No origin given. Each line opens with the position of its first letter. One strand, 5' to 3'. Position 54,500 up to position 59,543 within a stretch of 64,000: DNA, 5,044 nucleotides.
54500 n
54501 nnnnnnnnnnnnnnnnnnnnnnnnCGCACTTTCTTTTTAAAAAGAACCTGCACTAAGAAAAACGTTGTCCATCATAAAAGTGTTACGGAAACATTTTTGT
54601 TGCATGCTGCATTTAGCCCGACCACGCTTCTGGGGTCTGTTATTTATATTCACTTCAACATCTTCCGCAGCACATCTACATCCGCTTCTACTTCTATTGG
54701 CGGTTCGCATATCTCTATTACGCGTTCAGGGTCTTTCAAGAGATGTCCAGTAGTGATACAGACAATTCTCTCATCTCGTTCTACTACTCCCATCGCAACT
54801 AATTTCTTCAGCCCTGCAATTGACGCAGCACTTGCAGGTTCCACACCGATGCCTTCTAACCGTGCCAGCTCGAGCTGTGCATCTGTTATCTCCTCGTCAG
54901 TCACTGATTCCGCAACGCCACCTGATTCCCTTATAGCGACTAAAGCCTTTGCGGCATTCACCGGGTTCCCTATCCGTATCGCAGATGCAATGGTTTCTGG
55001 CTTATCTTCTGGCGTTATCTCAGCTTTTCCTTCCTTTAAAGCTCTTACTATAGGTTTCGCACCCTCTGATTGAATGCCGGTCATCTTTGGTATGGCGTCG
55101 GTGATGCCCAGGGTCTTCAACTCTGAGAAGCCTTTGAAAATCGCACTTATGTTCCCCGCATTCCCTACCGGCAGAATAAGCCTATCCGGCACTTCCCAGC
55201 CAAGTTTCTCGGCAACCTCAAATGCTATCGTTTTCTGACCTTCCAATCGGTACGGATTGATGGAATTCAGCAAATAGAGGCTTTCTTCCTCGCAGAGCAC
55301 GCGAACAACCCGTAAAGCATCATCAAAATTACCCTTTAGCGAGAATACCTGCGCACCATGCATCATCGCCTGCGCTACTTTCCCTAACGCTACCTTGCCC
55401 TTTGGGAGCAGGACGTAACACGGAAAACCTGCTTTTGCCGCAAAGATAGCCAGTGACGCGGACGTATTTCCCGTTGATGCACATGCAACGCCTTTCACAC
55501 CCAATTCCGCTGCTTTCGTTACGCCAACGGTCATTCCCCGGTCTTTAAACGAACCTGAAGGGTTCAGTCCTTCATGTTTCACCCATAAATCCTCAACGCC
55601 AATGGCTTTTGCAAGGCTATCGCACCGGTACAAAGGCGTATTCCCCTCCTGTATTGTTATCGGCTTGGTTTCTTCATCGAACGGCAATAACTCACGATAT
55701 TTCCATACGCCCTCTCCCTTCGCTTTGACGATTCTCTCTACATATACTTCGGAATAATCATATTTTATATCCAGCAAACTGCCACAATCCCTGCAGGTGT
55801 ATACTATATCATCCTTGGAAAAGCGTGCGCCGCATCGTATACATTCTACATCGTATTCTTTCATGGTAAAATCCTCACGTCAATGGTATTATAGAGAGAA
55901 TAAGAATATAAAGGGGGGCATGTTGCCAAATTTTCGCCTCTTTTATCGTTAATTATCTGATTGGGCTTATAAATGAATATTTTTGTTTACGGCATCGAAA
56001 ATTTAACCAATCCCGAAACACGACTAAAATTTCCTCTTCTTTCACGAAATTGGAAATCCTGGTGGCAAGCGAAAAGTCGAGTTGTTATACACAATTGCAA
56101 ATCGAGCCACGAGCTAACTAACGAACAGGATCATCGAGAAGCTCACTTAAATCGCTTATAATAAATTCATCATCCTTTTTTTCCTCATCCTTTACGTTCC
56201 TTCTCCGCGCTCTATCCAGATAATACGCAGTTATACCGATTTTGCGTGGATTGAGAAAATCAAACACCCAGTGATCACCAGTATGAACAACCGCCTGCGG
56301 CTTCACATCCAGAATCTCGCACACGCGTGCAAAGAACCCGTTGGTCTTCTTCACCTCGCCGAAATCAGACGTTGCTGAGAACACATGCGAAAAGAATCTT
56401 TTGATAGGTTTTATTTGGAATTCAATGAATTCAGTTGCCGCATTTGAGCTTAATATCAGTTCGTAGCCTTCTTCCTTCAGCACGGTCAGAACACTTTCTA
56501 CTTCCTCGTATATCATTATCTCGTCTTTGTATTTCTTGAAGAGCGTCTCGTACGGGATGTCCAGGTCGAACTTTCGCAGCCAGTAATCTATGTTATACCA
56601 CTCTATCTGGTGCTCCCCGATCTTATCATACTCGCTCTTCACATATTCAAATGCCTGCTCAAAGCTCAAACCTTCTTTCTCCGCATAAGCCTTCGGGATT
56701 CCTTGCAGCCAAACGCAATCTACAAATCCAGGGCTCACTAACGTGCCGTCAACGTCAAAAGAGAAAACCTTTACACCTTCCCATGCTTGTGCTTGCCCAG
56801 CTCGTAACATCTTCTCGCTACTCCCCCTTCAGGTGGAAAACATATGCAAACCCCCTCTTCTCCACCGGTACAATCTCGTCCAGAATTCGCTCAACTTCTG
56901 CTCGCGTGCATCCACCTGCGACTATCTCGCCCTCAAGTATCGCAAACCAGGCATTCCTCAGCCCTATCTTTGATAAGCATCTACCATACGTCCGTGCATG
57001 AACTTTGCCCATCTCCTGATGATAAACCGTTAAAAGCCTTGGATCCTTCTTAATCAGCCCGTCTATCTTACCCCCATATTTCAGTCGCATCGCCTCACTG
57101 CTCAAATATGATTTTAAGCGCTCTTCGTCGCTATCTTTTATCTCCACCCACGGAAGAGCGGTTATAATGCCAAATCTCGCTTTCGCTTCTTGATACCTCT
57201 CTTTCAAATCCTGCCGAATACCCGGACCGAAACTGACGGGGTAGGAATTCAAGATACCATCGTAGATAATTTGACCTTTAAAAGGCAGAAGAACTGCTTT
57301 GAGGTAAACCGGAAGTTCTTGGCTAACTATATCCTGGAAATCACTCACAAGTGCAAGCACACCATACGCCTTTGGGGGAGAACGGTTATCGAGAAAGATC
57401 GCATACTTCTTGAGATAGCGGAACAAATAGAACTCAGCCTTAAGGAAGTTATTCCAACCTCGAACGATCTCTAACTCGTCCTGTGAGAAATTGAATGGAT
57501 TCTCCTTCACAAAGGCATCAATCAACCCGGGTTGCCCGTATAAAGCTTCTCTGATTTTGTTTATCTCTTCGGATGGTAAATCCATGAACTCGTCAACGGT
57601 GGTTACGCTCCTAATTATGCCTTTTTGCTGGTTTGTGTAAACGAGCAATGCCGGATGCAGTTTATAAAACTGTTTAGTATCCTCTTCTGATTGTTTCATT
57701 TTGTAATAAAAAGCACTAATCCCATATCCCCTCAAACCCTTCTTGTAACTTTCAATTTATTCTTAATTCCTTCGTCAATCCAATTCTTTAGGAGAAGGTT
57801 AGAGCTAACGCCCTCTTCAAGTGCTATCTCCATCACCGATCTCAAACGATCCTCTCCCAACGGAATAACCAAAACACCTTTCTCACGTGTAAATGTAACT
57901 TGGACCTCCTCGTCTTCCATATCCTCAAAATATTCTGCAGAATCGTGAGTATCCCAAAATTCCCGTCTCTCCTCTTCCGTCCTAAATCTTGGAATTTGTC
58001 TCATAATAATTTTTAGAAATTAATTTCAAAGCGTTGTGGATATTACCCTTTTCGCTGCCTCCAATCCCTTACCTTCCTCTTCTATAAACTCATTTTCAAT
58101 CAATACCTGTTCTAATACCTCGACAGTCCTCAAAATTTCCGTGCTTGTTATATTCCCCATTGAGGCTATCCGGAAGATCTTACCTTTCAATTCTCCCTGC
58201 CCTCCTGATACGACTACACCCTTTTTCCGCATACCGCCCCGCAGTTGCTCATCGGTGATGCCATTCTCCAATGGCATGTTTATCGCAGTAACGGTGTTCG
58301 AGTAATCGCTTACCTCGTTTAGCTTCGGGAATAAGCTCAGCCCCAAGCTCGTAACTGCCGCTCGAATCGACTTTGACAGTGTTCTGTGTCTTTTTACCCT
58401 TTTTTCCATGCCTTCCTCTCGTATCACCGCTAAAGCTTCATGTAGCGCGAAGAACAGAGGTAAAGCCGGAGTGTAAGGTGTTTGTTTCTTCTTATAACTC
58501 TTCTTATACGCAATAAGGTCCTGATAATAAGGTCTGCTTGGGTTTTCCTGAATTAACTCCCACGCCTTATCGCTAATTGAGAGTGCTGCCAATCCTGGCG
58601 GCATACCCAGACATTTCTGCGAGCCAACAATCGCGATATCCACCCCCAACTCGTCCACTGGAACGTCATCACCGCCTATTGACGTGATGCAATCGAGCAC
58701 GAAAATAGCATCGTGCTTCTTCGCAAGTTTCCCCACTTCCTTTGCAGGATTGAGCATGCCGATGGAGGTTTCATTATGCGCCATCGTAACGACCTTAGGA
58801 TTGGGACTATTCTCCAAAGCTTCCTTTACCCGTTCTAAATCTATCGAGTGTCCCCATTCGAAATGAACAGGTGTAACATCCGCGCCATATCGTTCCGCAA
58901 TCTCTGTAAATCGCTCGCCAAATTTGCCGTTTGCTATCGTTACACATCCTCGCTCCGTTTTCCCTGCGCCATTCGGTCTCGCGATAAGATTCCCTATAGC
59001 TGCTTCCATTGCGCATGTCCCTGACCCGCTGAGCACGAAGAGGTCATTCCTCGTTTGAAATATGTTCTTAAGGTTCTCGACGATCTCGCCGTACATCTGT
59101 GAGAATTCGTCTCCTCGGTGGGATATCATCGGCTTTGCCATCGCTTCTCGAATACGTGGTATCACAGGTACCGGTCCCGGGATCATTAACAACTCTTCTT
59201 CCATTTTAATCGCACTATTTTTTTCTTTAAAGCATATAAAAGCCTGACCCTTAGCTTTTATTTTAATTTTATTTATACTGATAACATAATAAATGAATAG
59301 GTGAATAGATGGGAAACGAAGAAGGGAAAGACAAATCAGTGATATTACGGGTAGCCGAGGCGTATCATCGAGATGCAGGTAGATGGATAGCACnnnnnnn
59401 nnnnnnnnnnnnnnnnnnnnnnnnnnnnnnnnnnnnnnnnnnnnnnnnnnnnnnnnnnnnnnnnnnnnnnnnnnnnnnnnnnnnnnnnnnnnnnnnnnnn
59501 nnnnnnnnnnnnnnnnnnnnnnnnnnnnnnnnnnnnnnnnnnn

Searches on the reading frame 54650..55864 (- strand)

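Call 89: search_protein_families(library=pfam, proteins=[window:54650-55864:-], max_evalue=0.00001)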
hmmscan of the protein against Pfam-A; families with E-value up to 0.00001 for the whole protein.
window:54650-55864:- (404 aa): 1 family
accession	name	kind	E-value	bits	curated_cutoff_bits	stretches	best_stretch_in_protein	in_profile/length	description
PF00291.31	PALP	-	4.2e-79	266.4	35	1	70-373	2-295/295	Pyridoxal-phosphate dependent enzyme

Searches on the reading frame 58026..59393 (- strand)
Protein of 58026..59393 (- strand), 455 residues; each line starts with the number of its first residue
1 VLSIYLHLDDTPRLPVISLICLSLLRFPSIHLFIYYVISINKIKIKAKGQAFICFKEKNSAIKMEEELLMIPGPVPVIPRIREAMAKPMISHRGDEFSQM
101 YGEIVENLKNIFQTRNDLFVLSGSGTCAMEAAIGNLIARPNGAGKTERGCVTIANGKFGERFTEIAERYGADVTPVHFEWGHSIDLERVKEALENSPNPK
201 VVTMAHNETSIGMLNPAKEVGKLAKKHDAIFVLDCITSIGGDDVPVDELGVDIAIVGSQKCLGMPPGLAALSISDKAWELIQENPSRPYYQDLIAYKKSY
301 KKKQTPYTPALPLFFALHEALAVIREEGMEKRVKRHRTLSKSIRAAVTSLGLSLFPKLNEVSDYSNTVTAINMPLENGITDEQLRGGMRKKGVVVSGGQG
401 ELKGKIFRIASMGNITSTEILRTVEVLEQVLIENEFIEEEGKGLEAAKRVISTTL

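Call 89: search_protein_families(library=pfam, proteins=[window:58026-59393:-], max_evalue=0.00001)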
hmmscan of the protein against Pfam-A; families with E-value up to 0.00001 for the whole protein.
window:58026-59393:- (455 aa): 2 families
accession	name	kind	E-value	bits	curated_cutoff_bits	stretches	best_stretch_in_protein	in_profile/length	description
PF00266.25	Aminotran_5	-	3.3e-28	99.2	21.5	1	89-399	33-339/371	Aminotransferase class-V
PF01212.27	Beta_elim_lyase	-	8.4e-06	25.7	27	0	80-235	13-169/288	Beta-eliminating lyase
